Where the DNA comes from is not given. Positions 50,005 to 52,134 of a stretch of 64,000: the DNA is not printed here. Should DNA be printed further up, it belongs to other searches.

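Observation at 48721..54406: AorABC-like tungsten aldehyde oxidoreductase locus with a duplicated catalytic subunit in a high-GC bacterium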

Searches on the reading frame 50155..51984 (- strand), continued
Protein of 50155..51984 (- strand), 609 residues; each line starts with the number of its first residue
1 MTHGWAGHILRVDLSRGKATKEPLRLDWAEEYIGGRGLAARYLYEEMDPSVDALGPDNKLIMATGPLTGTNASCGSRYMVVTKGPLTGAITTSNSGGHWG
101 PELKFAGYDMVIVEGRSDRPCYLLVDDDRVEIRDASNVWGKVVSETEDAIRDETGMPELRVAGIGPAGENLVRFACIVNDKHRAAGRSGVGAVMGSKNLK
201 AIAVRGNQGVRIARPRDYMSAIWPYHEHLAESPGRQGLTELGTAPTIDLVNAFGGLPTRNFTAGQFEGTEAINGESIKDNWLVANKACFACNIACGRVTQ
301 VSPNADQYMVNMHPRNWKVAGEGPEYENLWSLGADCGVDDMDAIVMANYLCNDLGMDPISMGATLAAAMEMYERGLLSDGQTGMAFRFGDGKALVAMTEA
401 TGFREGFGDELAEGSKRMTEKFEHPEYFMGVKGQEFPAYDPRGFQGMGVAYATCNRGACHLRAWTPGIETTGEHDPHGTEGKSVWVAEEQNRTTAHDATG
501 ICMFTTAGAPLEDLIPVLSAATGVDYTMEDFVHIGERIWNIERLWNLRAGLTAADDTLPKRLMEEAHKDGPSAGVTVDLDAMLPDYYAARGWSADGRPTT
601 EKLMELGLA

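Call 28: search_solved_structures(query=window:50155-51984:-, max_evalue=1e-150, show_alignments=4)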
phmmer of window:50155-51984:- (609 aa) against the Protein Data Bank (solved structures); distinct sequences matched with E-value up to 1e-150: 4.
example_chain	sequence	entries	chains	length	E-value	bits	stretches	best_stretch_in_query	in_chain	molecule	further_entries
8c0z_A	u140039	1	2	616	9.8e-198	661.7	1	4-608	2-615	Aldehyde:ferredoxin oxidoreductase,tungsten-containing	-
9mqx_D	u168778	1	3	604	6.7e-197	658.9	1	4-608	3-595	Aldehyde:ferredoxin oxidoreductase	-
1aor_A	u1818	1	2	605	2.5e-183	614.1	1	4-609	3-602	ALDEHYDE FERREDOXIN OXIDOREDUCTASE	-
9g7j_A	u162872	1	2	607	1.2e-157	529.3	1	3-608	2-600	Aldehyde ferredoxin oxidoreductase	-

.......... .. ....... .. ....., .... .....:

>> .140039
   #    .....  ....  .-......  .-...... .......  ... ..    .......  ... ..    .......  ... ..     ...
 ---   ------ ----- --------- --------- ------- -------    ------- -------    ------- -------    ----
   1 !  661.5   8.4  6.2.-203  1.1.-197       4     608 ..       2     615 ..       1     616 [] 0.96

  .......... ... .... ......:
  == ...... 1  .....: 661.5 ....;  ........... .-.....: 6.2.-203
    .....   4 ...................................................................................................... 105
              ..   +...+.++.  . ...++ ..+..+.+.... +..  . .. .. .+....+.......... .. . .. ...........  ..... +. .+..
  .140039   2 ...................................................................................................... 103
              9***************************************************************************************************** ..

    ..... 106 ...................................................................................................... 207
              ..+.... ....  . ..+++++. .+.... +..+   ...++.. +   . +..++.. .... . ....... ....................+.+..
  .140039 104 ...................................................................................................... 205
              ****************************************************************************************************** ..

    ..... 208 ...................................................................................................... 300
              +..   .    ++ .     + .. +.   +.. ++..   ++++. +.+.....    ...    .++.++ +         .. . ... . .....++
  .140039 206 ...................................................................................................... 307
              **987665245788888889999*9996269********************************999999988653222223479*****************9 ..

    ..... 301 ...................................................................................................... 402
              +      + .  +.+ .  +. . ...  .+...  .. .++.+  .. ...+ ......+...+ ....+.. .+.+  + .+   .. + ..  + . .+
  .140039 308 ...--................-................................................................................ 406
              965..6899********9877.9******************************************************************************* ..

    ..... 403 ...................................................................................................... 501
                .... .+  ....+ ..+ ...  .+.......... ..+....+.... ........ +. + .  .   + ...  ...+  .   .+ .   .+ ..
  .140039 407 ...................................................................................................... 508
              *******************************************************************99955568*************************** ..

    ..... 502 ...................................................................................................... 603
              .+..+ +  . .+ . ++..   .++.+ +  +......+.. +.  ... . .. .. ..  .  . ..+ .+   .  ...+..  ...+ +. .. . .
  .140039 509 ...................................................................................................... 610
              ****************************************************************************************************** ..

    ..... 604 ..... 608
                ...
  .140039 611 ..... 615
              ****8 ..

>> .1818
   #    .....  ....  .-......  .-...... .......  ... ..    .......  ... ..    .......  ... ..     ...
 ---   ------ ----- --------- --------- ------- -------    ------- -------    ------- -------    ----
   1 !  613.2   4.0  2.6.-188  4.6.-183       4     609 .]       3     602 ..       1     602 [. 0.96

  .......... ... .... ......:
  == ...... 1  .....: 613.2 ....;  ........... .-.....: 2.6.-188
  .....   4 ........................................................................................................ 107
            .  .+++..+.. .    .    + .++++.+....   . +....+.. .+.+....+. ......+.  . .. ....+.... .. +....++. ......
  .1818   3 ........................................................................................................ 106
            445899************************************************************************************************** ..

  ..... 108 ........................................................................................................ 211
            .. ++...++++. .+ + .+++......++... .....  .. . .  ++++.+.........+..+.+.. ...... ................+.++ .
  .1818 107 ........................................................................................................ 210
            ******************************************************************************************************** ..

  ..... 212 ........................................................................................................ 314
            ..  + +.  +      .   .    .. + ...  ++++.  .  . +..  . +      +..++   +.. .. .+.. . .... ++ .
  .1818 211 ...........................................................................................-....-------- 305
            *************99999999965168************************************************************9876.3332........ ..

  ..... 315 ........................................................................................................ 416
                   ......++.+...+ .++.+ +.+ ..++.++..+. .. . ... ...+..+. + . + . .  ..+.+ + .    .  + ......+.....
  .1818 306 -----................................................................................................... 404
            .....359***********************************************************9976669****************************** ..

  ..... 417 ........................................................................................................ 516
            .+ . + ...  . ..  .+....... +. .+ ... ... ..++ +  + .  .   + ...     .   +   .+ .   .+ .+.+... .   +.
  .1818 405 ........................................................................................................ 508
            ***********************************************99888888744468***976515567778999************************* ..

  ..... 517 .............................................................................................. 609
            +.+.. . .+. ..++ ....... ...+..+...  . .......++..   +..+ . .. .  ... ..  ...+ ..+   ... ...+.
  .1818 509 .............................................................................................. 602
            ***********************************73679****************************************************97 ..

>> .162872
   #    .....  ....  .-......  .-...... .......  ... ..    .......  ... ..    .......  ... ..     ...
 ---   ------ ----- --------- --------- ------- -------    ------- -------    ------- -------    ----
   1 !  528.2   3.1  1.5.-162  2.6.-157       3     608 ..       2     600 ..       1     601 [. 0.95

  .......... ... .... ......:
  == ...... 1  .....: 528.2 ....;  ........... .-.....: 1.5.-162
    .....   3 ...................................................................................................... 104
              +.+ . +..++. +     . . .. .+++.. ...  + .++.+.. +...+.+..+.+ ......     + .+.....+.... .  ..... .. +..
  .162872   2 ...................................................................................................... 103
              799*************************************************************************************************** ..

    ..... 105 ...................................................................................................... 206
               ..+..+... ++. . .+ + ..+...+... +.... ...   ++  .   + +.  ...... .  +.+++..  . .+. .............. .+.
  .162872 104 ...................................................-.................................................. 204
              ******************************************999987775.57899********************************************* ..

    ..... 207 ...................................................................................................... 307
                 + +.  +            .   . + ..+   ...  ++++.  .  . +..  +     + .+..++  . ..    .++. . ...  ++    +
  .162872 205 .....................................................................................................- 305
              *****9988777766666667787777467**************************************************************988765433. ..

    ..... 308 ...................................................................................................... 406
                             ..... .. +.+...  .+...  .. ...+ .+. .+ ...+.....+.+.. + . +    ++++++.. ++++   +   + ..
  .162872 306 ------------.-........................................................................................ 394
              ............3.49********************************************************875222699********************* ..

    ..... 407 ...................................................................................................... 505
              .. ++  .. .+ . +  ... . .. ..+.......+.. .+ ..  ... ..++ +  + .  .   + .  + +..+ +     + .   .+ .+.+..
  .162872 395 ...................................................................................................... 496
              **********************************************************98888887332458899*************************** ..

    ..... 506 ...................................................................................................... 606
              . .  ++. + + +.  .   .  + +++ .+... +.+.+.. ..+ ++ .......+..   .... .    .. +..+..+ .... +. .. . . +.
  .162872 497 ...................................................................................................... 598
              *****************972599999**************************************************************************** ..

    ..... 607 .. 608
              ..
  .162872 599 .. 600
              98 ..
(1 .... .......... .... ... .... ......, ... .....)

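Call 56: find_encoding_contigs(protein=P0159, flank=7000, max_places=1)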
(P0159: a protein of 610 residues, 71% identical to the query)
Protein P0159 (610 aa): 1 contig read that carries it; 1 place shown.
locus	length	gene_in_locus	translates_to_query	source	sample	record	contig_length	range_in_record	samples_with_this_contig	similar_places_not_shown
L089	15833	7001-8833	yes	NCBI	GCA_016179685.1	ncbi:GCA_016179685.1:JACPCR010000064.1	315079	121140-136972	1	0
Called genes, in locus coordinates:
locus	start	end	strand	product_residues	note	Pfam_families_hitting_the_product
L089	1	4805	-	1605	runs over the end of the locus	PF13646:HEAT_2, PF01835:MG2 (faint), PF02449:Glyco_hydro_42, PF08532:Glyco_hydro_42M (weak)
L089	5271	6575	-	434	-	PF01740:STAS, PF13466:STAS_2, PF13581:HATPase_c_2, PF02518:HATPase_c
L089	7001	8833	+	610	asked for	PF02730:AFOR_N, PF01314:AFOR_C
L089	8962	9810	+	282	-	-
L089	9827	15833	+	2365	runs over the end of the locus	-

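Call 57: find_encoding_contigs(protein=P0206, flank=7000, max_places=1)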
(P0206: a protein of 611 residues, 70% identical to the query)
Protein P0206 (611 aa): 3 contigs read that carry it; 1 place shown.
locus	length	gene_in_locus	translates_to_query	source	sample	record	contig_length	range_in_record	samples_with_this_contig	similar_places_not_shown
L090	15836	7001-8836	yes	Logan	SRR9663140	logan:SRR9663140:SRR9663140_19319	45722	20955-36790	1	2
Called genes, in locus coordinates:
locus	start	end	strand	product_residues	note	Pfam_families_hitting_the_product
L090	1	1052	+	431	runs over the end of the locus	PF00437:T2SSE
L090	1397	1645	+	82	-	-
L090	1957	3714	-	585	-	PF02776:TPP_enzyme_N, PF00205:TPP_enzyme_M, PF02775:TPP_enzyme_C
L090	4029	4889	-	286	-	-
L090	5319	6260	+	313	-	PF00480:ROK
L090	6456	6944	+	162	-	PF12837:Fer4_6 (faint), PF13187:Fer4_9 (faint), PF13484:Fer4_16 (faint), PF13237:Fer4_10 (weak), PF13247:Fer4_11, PF14697:Fer4_21 (weak), PF12838:Fer4_7 (weak), PF00037:Fer4 (weak), +5 more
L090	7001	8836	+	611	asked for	PF02730:AFOR_N, PF01314:AFOR_C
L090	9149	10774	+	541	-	-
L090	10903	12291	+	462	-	PF07992:Pyr_redox_2, PF13454:NAD_binding_9 (faint), PF13738:Pyr_redox_3 (weak), PF00070:Pyr_redox, PF18267:Rubredoxin_C (faint)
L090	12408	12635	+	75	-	PF02597:ThiS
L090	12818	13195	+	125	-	-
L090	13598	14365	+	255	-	PF02599:CsrA, PF00072:Response_reg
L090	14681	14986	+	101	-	PF07689:KaiB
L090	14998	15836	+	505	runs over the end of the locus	PF00989:PAS, PF13188:PAS_8 (weak), PF08448:PAS_4 (faint), PF13426:PAS_9 (weak), PF00512:HisKA, PF02518:HATPase_c, PF00072:Response_reg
